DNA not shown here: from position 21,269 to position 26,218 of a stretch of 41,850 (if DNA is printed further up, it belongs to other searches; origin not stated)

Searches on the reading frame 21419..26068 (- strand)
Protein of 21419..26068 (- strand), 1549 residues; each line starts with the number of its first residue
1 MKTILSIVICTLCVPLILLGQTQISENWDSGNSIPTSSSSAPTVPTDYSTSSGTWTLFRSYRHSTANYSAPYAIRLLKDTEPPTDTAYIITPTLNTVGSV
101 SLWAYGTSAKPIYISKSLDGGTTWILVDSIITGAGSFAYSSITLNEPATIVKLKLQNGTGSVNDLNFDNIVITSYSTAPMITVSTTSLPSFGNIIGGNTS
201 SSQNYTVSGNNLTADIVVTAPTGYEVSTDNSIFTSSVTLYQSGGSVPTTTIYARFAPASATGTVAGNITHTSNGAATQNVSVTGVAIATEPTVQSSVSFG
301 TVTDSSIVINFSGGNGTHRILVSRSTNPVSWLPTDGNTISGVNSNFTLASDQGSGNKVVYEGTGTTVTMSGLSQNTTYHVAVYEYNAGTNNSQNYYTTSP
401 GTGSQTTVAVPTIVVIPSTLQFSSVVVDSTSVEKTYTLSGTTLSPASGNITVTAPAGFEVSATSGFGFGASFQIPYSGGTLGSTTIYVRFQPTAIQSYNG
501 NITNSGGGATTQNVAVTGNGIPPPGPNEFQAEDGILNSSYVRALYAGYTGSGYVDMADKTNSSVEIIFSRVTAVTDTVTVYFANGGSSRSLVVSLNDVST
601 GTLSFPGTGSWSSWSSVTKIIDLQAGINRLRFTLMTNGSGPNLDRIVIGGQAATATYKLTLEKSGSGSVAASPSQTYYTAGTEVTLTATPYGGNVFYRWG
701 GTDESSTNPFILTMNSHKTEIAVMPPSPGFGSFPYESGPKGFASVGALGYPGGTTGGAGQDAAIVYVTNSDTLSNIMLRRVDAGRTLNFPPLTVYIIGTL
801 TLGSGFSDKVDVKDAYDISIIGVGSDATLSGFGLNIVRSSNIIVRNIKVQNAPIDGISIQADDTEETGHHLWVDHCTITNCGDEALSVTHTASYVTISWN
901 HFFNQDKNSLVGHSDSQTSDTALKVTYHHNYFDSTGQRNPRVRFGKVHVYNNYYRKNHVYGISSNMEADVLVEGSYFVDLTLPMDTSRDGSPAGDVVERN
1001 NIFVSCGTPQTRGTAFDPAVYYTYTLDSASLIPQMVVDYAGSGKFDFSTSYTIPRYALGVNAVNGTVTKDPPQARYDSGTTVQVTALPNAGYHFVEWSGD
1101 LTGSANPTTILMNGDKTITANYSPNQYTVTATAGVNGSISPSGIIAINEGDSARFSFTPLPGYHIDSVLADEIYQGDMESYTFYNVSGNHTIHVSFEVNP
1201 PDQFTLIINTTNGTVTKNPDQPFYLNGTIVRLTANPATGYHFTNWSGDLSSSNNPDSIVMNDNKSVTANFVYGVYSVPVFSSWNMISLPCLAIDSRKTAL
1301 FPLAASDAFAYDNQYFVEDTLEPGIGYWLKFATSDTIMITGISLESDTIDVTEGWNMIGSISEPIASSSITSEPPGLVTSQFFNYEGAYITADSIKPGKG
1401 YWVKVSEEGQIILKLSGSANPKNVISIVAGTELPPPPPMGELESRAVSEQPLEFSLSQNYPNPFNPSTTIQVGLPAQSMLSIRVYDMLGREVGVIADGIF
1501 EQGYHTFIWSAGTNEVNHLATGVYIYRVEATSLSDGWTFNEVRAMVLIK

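Call 5: search_protein_families(library=pfam, proteins=[window:21419-26068:-])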
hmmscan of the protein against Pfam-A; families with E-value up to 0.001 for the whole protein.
window:21419-26068:- (1549 aa): 5 families
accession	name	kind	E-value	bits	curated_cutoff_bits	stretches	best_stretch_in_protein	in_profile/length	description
PF18998.6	Flg_new_2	-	7.8e-36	122.3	23.6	3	1056-1125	1-72/73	Divergent InlB B-repeat domain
PF00544.25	Pectate_lyase_4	-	2.1e-30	106.4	24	1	819-977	38-211/211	Pectate lyase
PF03422.21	CBM_6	-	1e-06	29.5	28.9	1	575-645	46-120/125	Carbohydrate binding module (family 6)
PF18962.6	Por_Secre_tail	-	1.1e-05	26.1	27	1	1460-1531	2-65/75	Secretion system C-terminal sorting domain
PF13860.13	FlgD_ig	-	2e-05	24.9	27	0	1470-1532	14-77/79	FlgD Ig-like domain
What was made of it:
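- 15677..26068 (-): Upstream pectinolytic genes of the same transcriptional direction: a PL9-like lyase, a pectinesterase, a GH28 and a giant PL1 lyase with CBM6. The PL9-like and PL1 lyases carry T9SS sorting tails. Pfam (call 5).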
